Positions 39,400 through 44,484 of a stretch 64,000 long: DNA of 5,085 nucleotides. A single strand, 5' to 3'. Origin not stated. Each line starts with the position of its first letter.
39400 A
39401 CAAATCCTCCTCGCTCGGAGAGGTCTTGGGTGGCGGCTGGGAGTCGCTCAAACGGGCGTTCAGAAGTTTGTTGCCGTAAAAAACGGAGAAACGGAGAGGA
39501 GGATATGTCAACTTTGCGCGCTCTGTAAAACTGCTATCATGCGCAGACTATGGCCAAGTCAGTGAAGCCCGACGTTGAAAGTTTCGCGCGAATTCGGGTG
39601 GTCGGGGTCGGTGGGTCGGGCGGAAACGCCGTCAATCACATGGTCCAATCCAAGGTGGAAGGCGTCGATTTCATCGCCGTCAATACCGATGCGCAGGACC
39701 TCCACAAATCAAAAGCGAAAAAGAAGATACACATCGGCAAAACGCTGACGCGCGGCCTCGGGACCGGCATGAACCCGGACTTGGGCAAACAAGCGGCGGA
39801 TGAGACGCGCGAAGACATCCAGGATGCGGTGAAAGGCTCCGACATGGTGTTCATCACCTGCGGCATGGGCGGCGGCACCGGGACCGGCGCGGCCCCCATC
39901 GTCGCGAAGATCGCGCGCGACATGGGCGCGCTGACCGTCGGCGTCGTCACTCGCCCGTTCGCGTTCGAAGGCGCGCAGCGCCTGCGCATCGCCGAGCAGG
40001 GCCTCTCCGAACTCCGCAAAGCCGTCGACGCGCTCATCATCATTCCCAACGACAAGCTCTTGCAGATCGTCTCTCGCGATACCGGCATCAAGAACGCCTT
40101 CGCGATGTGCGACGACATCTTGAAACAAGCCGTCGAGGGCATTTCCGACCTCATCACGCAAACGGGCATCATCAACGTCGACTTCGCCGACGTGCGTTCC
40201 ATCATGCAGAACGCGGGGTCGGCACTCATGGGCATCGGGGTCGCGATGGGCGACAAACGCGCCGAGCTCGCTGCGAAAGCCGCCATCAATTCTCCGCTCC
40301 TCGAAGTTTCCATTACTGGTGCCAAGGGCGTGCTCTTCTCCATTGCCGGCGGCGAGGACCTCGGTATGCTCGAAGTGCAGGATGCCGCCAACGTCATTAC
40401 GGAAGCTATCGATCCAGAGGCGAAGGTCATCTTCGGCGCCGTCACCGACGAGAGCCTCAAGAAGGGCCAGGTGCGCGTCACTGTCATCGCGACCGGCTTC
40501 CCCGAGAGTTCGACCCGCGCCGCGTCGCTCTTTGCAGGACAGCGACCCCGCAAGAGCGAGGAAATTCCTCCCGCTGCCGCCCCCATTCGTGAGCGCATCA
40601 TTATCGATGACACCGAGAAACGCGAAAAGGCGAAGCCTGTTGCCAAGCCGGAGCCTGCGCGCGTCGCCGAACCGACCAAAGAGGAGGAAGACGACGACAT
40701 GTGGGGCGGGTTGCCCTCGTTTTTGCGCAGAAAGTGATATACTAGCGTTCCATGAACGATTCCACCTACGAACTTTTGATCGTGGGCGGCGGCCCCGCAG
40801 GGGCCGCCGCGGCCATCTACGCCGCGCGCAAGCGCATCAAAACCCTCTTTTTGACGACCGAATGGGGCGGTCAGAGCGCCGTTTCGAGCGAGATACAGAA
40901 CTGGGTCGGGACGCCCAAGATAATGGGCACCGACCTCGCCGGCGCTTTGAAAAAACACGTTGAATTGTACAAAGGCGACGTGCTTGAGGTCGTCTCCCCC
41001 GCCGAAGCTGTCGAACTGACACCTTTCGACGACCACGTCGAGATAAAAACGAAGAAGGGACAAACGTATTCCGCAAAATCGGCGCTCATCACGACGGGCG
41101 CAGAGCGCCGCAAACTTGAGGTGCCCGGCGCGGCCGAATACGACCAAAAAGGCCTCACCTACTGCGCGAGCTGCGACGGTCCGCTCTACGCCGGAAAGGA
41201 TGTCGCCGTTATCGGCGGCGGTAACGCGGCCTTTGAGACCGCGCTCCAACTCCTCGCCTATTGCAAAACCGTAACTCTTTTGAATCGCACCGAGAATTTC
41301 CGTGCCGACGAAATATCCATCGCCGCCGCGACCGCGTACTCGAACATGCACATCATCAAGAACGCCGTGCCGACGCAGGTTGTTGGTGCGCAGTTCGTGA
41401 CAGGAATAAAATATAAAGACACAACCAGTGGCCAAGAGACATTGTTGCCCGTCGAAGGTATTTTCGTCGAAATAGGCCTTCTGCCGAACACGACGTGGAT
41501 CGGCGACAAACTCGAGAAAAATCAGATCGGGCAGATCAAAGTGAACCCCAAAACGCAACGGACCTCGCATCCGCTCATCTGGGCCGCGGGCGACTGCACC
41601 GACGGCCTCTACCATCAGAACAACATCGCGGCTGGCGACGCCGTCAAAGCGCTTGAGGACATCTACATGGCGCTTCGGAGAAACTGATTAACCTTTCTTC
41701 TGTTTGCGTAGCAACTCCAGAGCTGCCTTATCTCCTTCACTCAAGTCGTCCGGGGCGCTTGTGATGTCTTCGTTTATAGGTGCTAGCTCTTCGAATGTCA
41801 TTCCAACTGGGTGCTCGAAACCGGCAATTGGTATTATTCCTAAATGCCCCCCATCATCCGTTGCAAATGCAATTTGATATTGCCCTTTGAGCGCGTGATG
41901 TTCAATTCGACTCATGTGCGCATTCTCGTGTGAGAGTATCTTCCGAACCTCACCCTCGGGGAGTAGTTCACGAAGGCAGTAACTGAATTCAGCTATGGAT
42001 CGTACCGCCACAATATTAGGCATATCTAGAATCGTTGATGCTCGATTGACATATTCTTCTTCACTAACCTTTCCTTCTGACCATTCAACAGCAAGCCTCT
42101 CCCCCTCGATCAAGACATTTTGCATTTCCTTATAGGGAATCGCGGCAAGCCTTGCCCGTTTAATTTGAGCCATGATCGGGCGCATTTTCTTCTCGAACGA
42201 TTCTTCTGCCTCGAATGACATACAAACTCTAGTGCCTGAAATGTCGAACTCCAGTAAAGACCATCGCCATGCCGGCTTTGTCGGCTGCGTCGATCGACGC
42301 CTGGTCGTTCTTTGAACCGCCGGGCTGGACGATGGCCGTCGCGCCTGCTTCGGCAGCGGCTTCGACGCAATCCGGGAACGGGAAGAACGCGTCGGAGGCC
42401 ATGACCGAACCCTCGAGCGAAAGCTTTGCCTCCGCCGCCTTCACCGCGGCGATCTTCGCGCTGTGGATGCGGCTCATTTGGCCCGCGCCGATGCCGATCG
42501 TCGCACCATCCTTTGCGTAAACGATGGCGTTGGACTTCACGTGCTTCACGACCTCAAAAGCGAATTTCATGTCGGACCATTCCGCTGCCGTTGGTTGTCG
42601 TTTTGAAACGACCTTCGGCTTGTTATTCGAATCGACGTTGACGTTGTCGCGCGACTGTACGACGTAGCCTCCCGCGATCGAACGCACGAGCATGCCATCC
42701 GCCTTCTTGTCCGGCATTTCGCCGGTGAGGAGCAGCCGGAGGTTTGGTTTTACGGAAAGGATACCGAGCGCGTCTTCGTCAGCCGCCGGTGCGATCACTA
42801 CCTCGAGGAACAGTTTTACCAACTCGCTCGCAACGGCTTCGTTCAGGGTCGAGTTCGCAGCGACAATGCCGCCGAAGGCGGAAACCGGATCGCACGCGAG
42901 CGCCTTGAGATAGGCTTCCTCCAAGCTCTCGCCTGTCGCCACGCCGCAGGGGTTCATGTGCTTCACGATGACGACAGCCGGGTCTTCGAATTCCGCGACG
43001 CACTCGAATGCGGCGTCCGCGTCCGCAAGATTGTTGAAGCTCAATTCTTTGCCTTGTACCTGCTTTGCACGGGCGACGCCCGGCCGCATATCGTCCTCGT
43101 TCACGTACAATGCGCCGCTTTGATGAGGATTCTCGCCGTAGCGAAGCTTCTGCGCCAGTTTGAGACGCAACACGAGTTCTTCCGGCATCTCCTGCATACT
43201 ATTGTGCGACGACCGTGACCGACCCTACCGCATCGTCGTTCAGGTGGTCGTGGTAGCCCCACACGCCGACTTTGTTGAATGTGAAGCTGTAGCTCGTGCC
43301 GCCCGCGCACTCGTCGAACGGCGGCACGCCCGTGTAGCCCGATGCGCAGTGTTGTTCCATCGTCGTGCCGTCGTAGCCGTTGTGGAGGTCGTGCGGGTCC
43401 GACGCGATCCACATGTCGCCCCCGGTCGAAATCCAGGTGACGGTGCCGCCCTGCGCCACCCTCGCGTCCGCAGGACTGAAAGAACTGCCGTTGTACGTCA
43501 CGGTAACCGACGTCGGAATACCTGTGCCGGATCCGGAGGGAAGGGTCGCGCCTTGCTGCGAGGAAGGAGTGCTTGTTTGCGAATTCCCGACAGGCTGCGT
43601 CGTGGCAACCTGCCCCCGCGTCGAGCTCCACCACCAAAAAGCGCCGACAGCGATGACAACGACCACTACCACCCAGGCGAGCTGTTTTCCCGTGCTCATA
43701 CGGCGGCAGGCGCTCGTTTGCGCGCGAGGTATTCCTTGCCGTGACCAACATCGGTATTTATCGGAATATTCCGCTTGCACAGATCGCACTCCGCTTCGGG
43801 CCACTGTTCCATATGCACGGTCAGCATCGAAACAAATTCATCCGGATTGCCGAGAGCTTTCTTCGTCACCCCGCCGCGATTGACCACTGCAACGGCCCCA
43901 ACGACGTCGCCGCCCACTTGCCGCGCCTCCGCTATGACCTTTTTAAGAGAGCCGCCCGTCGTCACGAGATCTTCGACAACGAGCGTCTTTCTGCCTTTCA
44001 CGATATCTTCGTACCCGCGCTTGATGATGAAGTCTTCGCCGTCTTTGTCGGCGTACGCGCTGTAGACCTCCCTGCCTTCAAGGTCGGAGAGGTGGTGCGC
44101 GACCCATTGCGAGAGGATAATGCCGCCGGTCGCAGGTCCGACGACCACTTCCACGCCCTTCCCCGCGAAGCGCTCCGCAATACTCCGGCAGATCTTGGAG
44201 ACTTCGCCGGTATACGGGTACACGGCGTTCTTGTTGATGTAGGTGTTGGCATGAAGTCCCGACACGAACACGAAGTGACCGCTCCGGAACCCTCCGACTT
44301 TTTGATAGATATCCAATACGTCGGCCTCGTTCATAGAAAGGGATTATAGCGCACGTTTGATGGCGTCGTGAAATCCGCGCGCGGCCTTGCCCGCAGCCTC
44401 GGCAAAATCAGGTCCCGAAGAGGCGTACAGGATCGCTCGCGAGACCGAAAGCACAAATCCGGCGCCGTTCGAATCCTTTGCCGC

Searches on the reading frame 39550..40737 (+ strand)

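Call 83: search_protein_families(library=pfam, proteins=[window:39550-40737:+], max_evalue=0.00001)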
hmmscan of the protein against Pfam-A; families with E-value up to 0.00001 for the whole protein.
window:39550-40737:+ (395 aa): 2 families
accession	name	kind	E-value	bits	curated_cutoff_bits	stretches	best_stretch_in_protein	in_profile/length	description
PF00091.31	Tubulin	-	4.8e-51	174.2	33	1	15-174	2-189/190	Tubulin/FtsZ family, GTPase domain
PF12327.13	FtsZ_C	-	1e-32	112.7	27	1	223-317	1-94/95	FtsZ family, C-terminal domain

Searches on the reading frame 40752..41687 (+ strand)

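Call 83: search_protein_families(library=pfam, proteins=[window:40752-41687:+], max_evalue=0.00001)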
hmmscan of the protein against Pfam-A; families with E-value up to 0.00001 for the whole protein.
window:40752-41687:+ (311 aa): 6 families
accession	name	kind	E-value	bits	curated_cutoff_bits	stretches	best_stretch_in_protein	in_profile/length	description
PF07992.20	Pyr_redox_2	-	1.4e-42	146.6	26.1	1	7-291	2-285/291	Pyridine nucleotide-disulphide oxidoreductase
PF13738.12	Pyr_redox_3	-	3e-20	73.1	30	1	77-280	95-305/305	Pyridine nucleotide-disulphide oxidoreductase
PF01134.28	GIDA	-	7.8e-09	35.5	22.1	0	9-80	3-66/391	Glucose inhibited division protein A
PF12831.13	FAD_oxidored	-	3.4e-07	30.3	27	0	8-35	2-29/416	FAD dependent oxidoreductase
PF00070.33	Pyr_redox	-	3.8e-07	31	22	0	151-222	2-80/82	Pyridine nucleotide-disulphide oxidoreductase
PF00890.30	FAD_binding_2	-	1.9e-06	27.8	20.4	0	8-53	2-49/414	FAD binding domain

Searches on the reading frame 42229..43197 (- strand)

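Call 83: search_protein_families(library=pfam, proteins=[window:42229-43197:-], max_evalue=0.00001)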
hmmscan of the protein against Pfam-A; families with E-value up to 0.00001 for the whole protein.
window:42229-43197:- (322 aa): 1 family
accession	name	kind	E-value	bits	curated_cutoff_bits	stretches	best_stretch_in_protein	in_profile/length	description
PF01808.24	AICARFT_IMPCHas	-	5.2e-100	335.3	25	1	3-252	64-310/311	AICARFT/IMPCHase bienzyme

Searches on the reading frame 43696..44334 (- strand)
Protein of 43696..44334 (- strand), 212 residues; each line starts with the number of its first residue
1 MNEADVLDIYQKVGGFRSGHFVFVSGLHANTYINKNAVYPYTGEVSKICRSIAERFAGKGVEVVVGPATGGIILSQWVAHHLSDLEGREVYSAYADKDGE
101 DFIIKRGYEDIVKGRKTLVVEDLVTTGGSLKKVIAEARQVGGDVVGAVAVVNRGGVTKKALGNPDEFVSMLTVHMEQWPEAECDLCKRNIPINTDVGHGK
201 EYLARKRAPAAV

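Call 84: search_protein_families(library=pfam, proteins=[window:43696-44334:-], max_evalue=0.0001)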
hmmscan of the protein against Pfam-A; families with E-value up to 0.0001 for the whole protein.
window:43696-44334:- (212 aa): 1 family
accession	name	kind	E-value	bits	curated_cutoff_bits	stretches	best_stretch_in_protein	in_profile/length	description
PF00156.33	Pribosyltran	-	2e-11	43.9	26.3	1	50-160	20-133/158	Phosphoribosyl transferase domain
